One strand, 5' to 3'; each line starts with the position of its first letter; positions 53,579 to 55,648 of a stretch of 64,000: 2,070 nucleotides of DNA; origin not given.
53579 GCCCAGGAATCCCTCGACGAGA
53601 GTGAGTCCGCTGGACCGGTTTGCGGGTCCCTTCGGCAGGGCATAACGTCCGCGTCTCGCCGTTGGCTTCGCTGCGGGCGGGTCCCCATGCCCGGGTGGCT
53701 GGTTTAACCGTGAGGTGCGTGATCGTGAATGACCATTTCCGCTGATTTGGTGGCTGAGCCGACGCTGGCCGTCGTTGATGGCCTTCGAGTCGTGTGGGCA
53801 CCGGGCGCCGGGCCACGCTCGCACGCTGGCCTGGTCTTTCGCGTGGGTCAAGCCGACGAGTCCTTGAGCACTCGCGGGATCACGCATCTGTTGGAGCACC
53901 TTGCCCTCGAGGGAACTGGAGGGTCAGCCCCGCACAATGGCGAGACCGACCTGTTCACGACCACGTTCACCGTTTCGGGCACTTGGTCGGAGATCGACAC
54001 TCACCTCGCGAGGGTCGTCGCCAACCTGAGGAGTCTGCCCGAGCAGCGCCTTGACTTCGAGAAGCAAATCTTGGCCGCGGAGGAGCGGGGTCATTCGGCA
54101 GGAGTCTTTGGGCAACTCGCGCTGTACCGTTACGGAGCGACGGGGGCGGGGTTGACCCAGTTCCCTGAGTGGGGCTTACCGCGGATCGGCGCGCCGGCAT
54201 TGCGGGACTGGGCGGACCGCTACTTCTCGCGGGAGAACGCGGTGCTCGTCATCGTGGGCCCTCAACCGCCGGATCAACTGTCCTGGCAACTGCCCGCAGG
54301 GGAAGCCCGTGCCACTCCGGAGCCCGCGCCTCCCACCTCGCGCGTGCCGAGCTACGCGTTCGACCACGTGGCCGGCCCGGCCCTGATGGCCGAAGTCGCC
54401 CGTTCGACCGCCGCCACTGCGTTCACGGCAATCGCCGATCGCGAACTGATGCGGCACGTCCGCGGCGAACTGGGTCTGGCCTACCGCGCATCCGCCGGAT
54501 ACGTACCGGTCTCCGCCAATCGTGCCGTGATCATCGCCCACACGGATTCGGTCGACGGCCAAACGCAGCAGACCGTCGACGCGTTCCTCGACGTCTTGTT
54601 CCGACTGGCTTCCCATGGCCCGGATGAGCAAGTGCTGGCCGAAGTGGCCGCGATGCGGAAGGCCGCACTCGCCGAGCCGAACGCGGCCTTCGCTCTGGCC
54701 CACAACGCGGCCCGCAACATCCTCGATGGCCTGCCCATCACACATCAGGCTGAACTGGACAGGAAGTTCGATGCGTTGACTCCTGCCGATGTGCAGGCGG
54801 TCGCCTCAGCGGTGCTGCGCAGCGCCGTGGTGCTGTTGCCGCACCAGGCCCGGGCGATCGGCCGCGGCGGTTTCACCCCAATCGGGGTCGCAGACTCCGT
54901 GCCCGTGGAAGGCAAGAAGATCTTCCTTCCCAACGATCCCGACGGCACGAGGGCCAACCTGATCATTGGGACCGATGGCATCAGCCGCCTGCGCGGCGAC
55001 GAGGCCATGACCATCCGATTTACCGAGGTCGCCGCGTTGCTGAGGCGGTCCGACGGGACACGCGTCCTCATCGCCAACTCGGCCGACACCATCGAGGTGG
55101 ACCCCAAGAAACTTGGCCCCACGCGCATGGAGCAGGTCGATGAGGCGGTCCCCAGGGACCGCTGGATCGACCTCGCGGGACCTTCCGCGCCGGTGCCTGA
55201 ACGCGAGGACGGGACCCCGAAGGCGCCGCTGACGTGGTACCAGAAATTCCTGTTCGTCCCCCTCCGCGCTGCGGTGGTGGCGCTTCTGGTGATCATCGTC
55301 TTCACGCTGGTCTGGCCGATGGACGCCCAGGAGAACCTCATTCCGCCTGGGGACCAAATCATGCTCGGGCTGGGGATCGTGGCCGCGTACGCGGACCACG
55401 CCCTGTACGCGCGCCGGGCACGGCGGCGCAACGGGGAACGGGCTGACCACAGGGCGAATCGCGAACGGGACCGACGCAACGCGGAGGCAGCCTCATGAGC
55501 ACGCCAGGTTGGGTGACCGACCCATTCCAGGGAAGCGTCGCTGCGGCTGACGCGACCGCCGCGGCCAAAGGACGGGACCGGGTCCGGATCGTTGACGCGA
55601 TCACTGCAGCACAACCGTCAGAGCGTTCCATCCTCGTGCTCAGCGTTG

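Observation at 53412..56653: Transposon cargo of unknown function (M16-like peptidase + partner) bracketed by its own inverted repeats: possible nested mini-element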

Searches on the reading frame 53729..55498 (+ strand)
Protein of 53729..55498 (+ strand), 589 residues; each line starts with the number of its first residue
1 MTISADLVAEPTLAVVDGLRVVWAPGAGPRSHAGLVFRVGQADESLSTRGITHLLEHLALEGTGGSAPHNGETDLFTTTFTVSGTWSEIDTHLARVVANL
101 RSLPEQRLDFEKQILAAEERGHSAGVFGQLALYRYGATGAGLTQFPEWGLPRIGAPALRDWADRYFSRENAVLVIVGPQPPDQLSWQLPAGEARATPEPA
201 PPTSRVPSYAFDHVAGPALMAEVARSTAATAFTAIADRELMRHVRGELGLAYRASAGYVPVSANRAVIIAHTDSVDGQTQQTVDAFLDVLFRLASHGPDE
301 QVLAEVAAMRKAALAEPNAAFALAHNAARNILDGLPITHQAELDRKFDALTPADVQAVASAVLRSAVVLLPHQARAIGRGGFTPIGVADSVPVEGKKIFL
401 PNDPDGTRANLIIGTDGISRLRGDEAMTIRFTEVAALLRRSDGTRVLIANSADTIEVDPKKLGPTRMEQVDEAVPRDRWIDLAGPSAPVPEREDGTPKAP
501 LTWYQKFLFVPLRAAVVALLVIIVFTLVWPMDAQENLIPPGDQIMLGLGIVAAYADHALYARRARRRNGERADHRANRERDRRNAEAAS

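Call 4: search_protein_families(library=pfam, proteins=[window:53729-55498:+], max_evalue=0.01)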
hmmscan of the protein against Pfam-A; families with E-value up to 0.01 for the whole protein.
window:53729-55498:+ (589 aa): 2 families
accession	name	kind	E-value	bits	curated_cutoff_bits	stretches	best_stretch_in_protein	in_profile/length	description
PF05193.26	Peptidase_M16_C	-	6.4e-09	36.4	23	1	155-306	4-177/181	Peptidase M16 inactive domain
PF00675.25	Peptidase_M16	-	5.9e-05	23.4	22.3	1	29-64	11-46/149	Insulinase (Peptidase family M16)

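Call 10: find_encoding_contigs(protein=window:53729-55498:+, flank=10000, max_places=10)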
Protein window:53729-55498:+ (589 aa): 3 contigs read that carry it; 3 places shown.
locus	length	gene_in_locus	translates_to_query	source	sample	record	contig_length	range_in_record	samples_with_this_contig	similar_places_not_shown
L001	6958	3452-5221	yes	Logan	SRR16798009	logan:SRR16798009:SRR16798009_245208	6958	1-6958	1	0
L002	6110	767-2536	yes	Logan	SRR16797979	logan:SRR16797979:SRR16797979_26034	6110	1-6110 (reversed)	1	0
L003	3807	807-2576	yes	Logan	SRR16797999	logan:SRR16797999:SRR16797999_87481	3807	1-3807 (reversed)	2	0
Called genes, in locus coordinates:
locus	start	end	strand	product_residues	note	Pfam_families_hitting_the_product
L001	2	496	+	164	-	?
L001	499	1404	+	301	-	PF05621:TniB, PF13401:AAA_22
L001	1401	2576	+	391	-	PF06527:TniQ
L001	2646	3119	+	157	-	PF00239:Resolvase, PF02796:HTH_7 (weak)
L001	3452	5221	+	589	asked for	PF05193:Peptidase_M16_C (weak)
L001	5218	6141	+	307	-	-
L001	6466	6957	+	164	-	?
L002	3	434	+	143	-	?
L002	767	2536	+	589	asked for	PF05193:Peptidase_M16_C (weak)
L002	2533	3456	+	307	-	-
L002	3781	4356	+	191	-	PF00239:Resolvase, PF02796:HTH_7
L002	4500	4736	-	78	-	-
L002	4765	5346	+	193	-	-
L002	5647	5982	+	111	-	-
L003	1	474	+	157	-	?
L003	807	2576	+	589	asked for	PF05193:Peptidase_M16_C (weak)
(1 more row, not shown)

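Call 12: find_homologous_proteins(query=window:53729-55498:+)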
Query window:53729-55498:+ (589 aa): 92 proteins with E <= 0.001 among 8000 candidates.
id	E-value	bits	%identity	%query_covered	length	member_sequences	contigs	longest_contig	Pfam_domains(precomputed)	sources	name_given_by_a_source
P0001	0.0e+0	1301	100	100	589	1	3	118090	PF05193.27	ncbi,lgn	-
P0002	7.1e-190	651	53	97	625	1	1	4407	PF00675.26,PF05193.27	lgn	-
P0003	6.9e-170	585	53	92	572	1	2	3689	PF05193.27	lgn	-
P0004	9.5e-167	574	54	89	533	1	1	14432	PF05193.27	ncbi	-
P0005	3.3e-72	262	35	94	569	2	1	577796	PF05193.27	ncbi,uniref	ncbi:hypothetical protein GCM10009687_07320 [Asanoa iriomotensis]|uniref:M16 family metallopeptidase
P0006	3.8e-70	255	37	83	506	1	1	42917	PF05193.27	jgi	jgi:zinc protease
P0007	6.4e-70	255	37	81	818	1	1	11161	PF05193.27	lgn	-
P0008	3.7e-68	249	38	79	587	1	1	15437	PF05193.27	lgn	-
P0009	5.1e-68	248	36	82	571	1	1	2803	PF05193.27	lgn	-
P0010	5.8e-68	248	37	82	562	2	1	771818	PF05193.27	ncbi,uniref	ncbi:M16 family metallopeptidase [Actinoplanes sp. NPDC048988]|uniref:M16 family metallopeptidase n=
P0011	7.6e-68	248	36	82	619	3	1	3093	PF05193.27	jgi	jgi:predicted Zn-dependent peptidase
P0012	1.1e-67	247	36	82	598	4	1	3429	PF05193.27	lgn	-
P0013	3.5e-67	246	36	78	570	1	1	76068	PF05193.27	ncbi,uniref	ncbi:insulinase family protein [Asanoa sp. NPDC050611]|uniref:M16 family metallopeptidase n=1 Tax=As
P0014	5.0e-67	245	36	83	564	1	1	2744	PF05193.27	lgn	-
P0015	6.5e-67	245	36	76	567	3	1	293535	PF05193.27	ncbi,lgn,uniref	ncbi:insulinase family protein [Actinoplanes sp. NPDC051470]|uniref:M16 family metallopeptidase n=1 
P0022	5.8e-65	238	38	75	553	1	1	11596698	PF05193.27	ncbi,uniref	ncbi:M16 family metallopeptidase [Actinoplanes sp. HUAS TT8]|uniref:M16 family metallopeptidase n=1 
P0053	2.2e-57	213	36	75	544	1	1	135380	-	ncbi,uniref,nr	ncbi:hypothetical protein M8542_40825 [Amycolatopsis sp. OK19-0408]|uniref:Uncharacterized protein n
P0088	2.0e-27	114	30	79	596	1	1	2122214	PF05193.27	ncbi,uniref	ncbi:insulinase family protein [Promicromonospora sp. NPDC019610]|uniref:insulinase family protein n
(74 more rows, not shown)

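Call 14: find_encoding_contigs(protein=P0004, flank=10000, max_places=4)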
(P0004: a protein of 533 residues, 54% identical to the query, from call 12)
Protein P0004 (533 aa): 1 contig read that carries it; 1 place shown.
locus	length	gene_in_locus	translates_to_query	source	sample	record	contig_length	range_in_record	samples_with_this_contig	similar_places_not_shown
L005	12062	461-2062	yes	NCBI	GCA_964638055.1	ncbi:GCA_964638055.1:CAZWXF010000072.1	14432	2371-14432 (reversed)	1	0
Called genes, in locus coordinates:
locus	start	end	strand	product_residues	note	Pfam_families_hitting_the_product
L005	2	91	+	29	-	?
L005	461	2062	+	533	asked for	PF05193:Peptidase_M16_C (faint)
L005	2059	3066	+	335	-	-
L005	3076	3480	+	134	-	PF00702:Hydrolase, PF12710:HAD (weak), PF13419:HAD_2, PF13242:Hydrolase_like (weak)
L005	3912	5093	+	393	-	PF01654:Cyt_bd_oxida_I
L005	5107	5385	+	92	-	PF02322:Cyt_bd_oxida_II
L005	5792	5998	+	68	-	PF02322:Cyt_bd_oxida_II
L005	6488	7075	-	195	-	PF00005:ABC_tran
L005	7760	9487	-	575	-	-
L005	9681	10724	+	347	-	PF03631:Virul_fac_BrkB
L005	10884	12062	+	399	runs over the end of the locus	PF07995:GSDH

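Call 15: find_encoding_contigs(protein=P0002, flank=10000, max_places=4)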
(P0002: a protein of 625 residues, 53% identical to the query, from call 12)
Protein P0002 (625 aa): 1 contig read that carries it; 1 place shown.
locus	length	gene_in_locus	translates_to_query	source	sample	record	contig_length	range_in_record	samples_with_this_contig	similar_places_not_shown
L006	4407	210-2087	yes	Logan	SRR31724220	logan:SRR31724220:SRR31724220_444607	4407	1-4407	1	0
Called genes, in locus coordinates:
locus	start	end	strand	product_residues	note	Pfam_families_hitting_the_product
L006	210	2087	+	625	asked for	PF00675:Peptidase_M16 (weak), PF05193:Peptidase_M16_C (faint)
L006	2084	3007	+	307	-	-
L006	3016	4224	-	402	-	PF20706:GT4-conflict, PF00534:Glycos_transf_1, PF13692:Glyco_trans_1_4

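Call 16: find_encoding_contigs(protein=P0003, flank=10000, max_places=4)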
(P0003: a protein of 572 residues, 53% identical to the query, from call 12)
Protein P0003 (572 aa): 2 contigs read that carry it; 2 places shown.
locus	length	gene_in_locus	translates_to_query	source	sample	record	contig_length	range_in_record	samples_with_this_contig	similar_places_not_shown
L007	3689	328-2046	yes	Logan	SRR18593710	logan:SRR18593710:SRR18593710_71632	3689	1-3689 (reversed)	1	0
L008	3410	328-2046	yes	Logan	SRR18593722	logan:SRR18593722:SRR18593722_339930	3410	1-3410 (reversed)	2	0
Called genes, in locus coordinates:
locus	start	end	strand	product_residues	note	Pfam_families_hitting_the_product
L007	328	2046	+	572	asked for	PF05193:Peptidase_M16_C (weak)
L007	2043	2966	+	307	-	-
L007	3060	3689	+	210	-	?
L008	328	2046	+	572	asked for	PF05193:Peptidase_M16_C (weak)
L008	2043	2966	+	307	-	-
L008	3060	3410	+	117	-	?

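Call 18: list_cluster_members(proteins=[P0001, P0093, P0004, P0094])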
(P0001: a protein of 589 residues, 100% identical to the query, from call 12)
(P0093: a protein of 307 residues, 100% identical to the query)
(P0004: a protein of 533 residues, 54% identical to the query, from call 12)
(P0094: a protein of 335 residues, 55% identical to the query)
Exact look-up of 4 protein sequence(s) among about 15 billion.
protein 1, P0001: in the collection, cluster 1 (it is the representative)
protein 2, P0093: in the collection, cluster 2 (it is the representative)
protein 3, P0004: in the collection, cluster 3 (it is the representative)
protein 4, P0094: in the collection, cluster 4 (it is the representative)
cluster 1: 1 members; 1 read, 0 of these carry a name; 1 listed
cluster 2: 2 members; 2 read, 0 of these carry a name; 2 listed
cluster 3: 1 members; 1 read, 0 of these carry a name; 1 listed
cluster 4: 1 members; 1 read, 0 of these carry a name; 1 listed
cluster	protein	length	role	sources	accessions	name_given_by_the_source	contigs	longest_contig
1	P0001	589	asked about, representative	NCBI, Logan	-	-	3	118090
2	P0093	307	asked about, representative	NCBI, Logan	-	-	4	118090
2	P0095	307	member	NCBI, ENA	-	-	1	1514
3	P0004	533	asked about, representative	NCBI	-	-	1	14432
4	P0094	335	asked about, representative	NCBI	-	-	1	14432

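Call 38: find_encoding_contigs(protein=P0022, flank=6000, max_places=2)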
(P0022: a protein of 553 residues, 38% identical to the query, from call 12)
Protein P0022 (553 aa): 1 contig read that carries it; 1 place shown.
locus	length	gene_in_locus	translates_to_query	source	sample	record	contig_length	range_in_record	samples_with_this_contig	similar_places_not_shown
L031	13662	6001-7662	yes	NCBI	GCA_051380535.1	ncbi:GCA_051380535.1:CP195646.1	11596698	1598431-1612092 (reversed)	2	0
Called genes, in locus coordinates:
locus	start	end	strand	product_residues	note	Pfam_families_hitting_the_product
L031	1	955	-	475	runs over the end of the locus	PF05762:VWA_CoxE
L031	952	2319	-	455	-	-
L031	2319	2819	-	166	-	-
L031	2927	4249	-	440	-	PF01266:DAO (weak), PF01494:FAD_binding_3, PF07992:Pyr_redox_2 (faint), PF13450:NAD_binding_8 (weak)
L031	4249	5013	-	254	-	-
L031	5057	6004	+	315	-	-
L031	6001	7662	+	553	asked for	PF05193:Peptidase_M16_C (faint)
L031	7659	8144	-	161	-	PF00903:Glyoxalase (weak)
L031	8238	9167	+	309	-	PF13302:Acetyltransf_3, PF00583:Acetyltransf_1 (weak)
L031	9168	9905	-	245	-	PF00797:Acetyltransf_2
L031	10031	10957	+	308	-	PF19799:DUF6282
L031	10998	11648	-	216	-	PF12773:DZR (weak)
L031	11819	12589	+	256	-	PF13489:Methyltransf_23 (weak), PF08241:Methyltransf_11, PF08242:Methyltransf_12 (weak), PF13649:Methyltransf_25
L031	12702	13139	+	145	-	PF07681:DoxX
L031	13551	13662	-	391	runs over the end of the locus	PF16499:Melibiase_2, PF17801:Melibiase_C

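Call 39: find_encoding_contigs(protein=P0005, flank=6000, max_places=2)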
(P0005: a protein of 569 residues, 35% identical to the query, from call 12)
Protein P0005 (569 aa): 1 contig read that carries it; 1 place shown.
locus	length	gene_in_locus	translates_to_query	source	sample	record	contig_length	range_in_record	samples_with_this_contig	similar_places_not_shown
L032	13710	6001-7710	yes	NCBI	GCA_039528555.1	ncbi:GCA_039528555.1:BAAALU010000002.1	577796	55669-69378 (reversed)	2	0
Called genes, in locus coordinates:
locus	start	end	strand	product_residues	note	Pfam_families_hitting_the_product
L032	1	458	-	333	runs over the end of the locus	PF00532:Peripla_BP_1, PF13407:Peripla_BP_4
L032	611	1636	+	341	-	PF00356:LacI, PF00532:Peripla_BP_1, PF13407:Peripla_BP_4, PF13377:Peripla_BP_3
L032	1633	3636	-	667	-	PF13191:AAA_16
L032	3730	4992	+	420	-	PF01234:NNMT_PNMT_TEMT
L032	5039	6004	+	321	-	-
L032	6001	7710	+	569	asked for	PF05193:Peptidase_M16_C (faint)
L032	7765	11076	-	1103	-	PF22422:MGH1-like_GH, PF00754:F5_F8_type_C, PF21606:BgaA-like_CBM (faint), PF22633:F5_F8_type_C_2, PF24135:DUF7402 (weak)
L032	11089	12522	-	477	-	PF04616:Glyco_hydro_43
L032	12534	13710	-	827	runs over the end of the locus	PF07944:Beta-AFase-like_GH127_cat, PF20736:Glyco_hydro127M, PF16375:DUF4986 (faint), PF13385:Laminin_G_3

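Call 43: search_protein_families(library=pfam, proteins=[L031:5057-6004:+, L032:5039-6004:+, L005:2059-3066:+, L006:2084-3007:+, L007:2043-2966:+], max_evalue=5)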
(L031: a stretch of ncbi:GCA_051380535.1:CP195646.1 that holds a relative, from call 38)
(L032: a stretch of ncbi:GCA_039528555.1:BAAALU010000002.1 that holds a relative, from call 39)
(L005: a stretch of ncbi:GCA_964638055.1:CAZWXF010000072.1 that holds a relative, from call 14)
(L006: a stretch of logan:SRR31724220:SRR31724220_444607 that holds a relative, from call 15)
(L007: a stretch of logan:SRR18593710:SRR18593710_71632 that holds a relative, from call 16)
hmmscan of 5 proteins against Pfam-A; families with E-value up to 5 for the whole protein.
L031:5057-6004:+ (315 aa): 1 family
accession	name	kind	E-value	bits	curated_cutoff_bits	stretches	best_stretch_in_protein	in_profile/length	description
PF14559.12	TPR_19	-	2.8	8.8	25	0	111-133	42-64/68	Tetratricopeptide repeat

L032:5039-6004:+ (321 aa): 0 families

L005:2059-3066:+ (335 aa): 3 families
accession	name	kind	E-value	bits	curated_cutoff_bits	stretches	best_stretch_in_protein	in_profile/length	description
PF00702.32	Hydrolase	-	8e-05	23.5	26.4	1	270-321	4-65/191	haloacid dehalogenase-like hydrolase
PF13419.12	HAD_2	-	0.029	14.9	23.8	1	272-313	3-44/178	Haloacid dehalogenase-like hydrolase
PF08282.18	Hydrolase_3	-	0.22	11.6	20.9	1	271-296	2-27/255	haloacid dehalogenase-like hydrolase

L006:2084-3007:+ (307 aa): 1 family
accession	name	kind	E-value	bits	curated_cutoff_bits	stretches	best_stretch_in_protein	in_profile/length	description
PF03544.19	TonB_C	-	0.16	12.9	24.6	1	230-251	42-61/79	Gram-negative bacterial TonB protein C-terminal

L007:2043-2966:+ (307 aa): 0 families

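Call 44: search_protein_families(library=ncbifam, proteins=[window:53729-55498:+, L031:5057-6004:+], max_evalue=0.01)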
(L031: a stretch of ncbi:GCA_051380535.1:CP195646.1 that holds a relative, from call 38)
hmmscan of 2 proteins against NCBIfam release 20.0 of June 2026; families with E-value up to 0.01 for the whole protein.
window:53729-55498:+ (589 aa): 1 family
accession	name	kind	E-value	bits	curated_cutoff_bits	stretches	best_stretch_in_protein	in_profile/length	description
NF011681.0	PRK15101.1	equivalog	0.0059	14.6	765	0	250-366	583-698/961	pitrilysin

L031:5057-6004:+ (315 aa): 0 families

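Call 59: predict_structure(alignment_id=A3)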
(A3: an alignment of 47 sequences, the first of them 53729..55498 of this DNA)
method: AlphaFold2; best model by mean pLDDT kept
length: 589 residues; sequences in the alignment: 47
mean_pLDDT: 91.8   pTM: 0.81
mean pLDDT of the five models: 91.8, 91.0, 90.7, 89.7, 89.3
residues with pLDDT >= 90: 466; 70-90: 75; 50-70: 40; < 50: 8
segments of 3 or more residues with pLDDT < 50: 497-499
pLDDT, mean of each block of 10 residues (from residue 1): 60 98 94 98 97 98 86 97 96 97 97 95 91 97 96 97 98 97 97 96 96 97 98 98 98 97 97 98 98 98 98 92 96 96 97 99 98 95 94 97 92 97 96 97 96 96 95 97 72 50 66 81 73 59 73 84 88 91 90
secondary structure, 60 per line:
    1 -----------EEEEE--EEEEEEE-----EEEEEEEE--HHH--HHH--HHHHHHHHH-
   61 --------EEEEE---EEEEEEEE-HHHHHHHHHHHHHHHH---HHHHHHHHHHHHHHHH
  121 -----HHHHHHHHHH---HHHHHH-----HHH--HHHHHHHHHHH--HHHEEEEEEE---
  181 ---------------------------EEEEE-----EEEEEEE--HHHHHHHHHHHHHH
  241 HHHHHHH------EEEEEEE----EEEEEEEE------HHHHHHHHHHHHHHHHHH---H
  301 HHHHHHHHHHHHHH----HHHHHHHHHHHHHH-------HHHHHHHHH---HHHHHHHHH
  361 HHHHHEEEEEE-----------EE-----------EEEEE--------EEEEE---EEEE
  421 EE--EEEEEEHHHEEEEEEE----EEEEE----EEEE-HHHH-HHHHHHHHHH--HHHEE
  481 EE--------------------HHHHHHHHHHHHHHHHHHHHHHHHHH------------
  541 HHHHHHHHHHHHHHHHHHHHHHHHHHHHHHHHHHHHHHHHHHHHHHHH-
elements in order: E12-16 E19-25 E31-38 H51-59 E69-73 E77-84 H86-101 H105-120 H126-135 H139-144 H155-165 E171-177 E208-212 E218-224 H227-247 E254-260 E265-272 H279-296 H300-314 H319-332 H340-348 H352-365 E366-371 E396-400 E409-413 E417-422 E425-430 E434-440 E445-449 E454-457 H459-462 H464-473 E479-482 H503-528 H541-588

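Call 63: search_solved_structures(query=A3, max_evalue=0.01, show_alignments=1)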
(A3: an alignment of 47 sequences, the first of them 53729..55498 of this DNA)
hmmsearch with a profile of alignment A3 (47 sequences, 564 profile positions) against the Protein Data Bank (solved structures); distinct sequences matched with E-value up to 0.01: 19.
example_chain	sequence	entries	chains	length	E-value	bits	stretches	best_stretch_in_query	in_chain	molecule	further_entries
4nnz_A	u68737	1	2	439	7.7e-13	51.2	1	19-169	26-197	Probable zinc protease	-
3amj_B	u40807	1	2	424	1.3e-12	50.5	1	117-360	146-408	zinc peptidase inactive subunit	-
5euf_A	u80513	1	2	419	4.5e-12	48.7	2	12-169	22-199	Protease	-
3hdi_A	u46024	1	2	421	2.1e-11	46.5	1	227-353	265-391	Processing protease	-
7v4y_B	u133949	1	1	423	4.7e-08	35.4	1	137-349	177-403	Zinc-dependent peptidase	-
5hxk_A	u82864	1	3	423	4.7e-08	35.4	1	137-349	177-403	Zinc-dependent peptidase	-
7v4y_A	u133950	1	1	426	1.5e-07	33.8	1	245-358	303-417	Putative zinc protease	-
3amj_C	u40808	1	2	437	1.7e-07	33.5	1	24-362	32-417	zinc peptidase active subunit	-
3ami_A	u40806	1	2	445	1.9e-07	33.4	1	24-362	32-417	zinc peptidase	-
3eoq_A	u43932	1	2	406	4.9e-07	32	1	245-358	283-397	Putative zinc protease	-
3d3y_A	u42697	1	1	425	1.5e-06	30.4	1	229-363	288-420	Uncharacterized protein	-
1hr6_B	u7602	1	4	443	2e-06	30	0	24-110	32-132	MITOCHONDRIAL PROCESSING PEPTIDASE BETA SUBUNIT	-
1hr7_B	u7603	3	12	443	1.6e-05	27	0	251-351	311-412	MITOCHONDRIAL PROCESSING PEPTIDASE BETA SUBUNIT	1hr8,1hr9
3gwb_A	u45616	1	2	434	0.00018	23.5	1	217-353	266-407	Peptidase M16 inactive domain family protein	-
8q1b_A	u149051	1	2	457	0.0002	23.4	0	30-112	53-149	Probable mitochondrial-processing peptidase subunit beta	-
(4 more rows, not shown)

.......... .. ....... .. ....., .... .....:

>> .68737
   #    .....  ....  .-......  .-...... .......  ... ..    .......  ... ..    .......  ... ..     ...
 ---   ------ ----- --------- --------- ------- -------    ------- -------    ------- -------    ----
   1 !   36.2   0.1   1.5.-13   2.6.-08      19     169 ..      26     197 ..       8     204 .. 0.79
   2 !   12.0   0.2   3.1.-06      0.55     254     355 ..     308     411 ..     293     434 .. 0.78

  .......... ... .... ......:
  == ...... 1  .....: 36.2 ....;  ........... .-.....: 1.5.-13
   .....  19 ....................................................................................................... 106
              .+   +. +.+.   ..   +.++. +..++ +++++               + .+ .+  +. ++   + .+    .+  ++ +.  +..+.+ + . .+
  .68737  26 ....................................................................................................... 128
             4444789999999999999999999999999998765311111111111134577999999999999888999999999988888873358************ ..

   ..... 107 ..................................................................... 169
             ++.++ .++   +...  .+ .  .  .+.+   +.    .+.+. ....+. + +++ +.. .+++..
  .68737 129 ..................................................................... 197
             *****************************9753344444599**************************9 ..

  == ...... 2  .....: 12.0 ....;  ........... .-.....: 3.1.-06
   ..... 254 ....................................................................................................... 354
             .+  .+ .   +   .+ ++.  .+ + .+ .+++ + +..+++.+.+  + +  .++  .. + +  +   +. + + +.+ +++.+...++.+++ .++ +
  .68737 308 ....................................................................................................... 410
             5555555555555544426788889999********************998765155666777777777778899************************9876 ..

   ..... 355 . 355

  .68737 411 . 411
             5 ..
